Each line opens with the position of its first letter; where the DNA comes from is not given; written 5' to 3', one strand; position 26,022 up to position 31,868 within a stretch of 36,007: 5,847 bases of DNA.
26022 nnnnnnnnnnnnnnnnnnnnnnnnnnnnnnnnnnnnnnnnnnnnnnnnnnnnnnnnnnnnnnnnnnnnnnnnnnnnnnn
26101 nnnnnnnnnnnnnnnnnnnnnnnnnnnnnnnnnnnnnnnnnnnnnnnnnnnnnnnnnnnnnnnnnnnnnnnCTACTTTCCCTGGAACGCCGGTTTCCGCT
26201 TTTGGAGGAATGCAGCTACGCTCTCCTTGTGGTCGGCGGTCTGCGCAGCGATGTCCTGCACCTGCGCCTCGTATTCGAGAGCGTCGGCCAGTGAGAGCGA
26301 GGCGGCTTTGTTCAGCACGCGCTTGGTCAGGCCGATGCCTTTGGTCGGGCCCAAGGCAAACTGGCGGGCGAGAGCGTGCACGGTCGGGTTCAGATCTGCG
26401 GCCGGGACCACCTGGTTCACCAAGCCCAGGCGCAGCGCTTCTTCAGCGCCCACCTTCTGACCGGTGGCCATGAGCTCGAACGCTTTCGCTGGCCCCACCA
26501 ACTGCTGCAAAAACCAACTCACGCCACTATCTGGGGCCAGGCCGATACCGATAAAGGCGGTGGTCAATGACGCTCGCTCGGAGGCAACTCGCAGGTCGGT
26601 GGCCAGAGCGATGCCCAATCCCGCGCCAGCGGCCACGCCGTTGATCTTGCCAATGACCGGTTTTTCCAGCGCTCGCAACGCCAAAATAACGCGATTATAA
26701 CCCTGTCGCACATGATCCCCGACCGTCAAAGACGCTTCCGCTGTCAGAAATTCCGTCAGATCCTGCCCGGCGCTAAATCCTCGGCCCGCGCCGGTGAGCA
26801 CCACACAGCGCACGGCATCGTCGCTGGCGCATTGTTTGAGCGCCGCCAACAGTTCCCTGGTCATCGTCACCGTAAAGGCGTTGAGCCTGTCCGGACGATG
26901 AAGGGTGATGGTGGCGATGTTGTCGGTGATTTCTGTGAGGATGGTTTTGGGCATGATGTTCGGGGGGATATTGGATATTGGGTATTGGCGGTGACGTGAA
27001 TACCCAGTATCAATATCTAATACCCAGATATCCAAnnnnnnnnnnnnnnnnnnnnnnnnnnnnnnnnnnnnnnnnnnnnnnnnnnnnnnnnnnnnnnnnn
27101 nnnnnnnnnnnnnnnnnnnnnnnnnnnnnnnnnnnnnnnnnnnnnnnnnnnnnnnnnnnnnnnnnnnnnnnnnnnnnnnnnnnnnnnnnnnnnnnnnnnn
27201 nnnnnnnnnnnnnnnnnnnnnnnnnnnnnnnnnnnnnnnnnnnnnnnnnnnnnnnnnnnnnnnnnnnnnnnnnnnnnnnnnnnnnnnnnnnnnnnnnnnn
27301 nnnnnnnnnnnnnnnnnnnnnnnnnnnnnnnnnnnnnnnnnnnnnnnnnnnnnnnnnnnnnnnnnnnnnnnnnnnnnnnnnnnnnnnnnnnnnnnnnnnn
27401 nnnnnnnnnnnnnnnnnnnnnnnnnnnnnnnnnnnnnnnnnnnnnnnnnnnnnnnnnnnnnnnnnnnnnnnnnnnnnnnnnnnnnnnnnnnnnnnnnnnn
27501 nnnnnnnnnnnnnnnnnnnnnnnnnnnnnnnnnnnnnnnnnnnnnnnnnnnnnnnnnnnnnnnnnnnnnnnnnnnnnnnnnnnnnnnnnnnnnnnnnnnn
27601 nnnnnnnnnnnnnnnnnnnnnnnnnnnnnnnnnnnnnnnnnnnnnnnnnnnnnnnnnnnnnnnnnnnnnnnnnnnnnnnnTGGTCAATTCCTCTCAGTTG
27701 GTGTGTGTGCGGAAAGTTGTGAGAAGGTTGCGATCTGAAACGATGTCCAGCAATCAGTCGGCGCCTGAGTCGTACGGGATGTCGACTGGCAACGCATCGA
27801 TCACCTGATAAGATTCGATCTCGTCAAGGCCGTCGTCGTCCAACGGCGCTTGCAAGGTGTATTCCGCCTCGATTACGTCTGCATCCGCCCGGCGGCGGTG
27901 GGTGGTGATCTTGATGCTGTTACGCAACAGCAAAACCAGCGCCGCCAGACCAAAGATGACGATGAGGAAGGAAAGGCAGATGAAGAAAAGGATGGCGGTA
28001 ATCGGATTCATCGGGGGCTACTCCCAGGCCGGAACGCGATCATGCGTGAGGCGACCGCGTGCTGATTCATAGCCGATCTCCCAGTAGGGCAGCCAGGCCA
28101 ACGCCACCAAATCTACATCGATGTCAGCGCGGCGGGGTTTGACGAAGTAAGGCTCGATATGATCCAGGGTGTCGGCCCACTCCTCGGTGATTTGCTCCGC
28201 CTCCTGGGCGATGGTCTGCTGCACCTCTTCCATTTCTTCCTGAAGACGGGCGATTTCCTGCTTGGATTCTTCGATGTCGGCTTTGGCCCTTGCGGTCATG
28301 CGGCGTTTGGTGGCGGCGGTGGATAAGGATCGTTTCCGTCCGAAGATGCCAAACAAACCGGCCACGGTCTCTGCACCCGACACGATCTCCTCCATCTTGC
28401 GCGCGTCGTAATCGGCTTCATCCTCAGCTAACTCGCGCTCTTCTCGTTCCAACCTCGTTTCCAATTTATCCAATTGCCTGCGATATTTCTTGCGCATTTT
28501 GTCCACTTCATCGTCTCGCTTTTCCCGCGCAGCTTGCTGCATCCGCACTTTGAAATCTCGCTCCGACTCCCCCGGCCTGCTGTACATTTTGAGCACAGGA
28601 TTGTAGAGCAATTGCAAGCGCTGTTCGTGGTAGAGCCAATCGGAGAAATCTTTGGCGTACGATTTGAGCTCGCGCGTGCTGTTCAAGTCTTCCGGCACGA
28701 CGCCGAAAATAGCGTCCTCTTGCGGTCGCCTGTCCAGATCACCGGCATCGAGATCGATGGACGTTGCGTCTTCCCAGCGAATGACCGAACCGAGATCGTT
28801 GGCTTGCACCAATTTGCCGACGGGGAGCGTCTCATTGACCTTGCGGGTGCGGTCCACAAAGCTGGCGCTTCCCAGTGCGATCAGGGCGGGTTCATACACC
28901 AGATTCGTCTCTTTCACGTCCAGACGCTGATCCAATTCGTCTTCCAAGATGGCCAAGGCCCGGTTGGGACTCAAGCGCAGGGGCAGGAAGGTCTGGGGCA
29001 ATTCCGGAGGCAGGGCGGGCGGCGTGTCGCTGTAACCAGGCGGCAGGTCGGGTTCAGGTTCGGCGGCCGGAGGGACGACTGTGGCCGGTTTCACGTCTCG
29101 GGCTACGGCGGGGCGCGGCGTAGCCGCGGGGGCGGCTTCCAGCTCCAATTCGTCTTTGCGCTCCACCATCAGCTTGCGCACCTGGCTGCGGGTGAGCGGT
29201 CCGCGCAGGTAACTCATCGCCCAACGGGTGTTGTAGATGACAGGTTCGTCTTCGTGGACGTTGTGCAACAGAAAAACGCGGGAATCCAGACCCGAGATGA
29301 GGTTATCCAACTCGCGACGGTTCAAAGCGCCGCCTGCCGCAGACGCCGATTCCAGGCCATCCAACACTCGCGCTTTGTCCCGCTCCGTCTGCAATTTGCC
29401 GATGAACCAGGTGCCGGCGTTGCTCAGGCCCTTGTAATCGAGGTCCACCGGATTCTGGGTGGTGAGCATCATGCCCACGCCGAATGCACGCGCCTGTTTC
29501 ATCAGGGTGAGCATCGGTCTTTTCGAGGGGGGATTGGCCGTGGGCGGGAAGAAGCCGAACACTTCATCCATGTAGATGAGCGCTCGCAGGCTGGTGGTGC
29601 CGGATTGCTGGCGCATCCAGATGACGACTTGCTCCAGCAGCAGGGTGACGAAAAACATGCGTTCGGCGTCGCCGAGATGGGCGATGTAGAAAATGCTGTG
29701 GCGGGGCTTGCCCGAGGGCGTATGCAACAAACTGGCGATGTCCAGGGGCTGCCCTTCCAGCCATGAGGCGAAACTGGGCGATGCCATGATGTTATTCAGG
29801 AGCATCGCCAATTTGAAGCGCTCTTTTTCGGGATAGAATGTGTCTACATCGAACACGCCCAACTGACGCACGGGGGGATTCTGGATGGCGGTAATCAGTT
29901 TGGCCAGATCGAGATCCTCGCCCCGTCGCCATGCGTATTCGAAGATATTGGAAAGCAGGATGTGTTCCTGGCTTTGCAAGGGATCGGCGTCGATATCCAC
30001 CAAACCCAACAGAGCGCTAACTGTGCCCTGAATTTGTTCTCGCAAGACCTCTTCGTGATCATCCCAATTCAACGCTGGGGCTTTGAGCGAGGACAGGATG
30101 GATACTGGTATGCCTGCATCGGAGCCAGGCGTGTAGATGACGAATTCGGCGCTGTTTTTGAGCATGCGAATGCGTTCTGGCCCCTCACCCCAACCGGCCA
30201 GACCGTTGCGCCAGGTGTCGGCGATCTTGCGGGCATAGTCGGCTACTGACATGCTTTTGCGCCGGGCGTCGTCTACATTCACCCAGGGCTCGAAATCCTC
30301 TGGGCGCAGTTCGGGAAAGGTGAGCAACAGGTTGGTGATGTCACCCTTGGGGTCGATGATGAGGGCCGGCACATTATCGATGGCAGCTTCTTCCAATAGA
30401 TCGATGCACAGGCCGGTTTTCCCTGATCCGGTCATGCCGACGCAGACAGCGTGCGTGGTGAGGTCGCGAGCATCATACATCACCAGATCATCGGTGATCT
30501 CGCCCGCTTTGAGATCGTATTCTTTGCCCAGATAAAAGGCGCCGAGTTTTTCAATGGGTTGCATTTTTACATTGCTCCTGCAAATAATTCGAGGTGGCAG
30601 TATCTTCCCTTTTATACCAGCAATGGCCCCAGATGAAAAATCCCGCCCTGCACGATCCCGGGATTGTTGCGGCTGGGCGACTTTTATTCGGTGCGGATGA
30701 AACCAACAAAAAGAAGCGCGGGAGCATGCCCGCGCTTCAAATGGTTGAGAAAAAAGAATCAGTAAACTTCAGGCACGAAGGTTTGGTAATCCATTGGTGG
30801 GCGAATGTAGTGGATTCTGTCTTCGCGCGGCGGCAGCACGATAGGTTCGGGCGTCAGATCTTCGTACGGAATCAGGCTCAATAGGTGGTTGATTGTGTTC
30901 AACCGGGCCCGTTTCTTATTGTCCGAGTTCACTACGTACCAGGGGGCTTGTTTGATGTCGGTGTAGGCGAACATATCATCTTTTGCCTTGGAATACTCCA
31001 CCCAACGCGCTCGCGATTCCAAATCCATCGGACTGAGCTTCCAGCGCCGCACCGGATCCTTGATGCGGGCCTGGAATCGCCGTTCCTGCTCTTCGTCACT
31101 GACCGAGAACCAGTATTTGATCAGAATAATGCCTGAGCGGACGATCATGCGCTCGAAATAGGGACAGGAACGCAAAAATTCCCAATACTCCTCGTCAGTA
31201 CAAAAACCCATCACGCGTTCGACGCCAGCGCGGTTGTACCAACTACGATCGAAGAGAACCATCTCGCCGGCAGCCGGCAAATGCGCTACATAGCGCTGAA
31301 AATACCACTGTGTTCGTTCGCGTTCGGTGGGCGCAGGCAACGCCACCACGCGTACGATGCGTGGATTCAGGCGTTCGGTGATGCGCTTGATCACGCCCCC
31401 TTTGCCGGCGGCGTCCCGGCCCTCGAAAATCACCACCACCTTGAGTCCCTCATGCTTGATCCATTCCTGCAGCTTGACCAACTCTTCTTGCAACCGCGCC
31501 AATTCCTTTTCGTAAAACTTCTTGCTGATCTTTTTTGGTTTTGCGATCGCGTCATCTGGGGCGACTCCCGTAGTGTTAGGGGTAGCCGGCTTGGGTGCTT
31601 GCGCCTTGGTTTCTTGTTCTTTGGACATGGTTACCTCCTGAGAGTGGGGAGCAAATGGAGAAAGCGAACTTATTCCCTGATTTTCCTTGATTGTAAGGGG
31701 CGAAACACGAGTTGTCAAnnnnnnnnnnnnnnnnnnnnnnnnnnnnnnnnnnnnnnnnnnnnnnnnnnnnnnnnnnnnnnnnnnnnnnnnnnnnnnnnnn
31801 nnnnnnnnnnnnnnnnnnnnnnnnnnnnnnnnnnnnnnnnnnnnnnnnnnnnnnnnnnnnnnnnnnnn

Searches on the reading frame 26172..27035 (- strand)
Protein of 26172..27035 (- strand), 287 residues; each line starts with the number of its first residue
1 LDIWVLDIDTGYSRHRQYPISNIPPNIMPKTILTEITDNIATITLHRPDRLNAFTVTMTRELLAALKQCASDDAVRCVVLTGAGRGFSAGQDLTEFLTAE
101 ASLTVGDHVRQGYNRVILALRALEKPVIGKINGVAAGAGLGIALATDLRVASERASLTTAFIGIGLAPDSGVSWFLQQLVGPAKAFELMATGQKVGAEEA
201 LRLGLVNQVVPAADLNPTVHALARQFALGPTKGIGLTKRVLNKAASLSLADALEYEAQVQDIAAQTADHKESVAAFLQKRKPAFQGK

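Call 56: search_protein_families(library=pfam, proteins=[window:26172-27035:-], max_evalue=0.00001)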
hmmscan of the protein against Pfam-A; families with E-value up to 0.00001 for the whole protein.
window:26172-27035:- (287 aa): 2 families
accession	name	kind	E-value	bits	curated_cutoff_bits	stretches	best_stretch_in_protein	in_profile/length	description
PF00378.25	ECH_1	-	1.4e-60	205.2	27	1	36-286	2-250/251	Enoyl-CoA hydratase/isomerase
PF16113.10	ECH_2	-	5.9e-40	138.2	27.2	1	41-224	2-186/335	Enoyl-CoA hydratase/isomerase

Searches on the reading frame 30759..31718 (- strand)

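Call 56: search_protein_families(library=pfam, proteins=[window:30759-31718:-], max_evalue=0.00001)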
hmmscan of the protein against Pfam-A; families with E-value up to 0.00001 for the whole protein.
window:30759-31718:- (319 aa): 1 family
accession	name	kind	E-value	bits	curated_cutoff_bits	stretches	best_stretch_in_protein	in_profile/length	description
PF03976.20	PPK2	-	4.9e-110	367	22.3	1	64-287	2-225/229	Polyphosphate kinase 2 (PPK2)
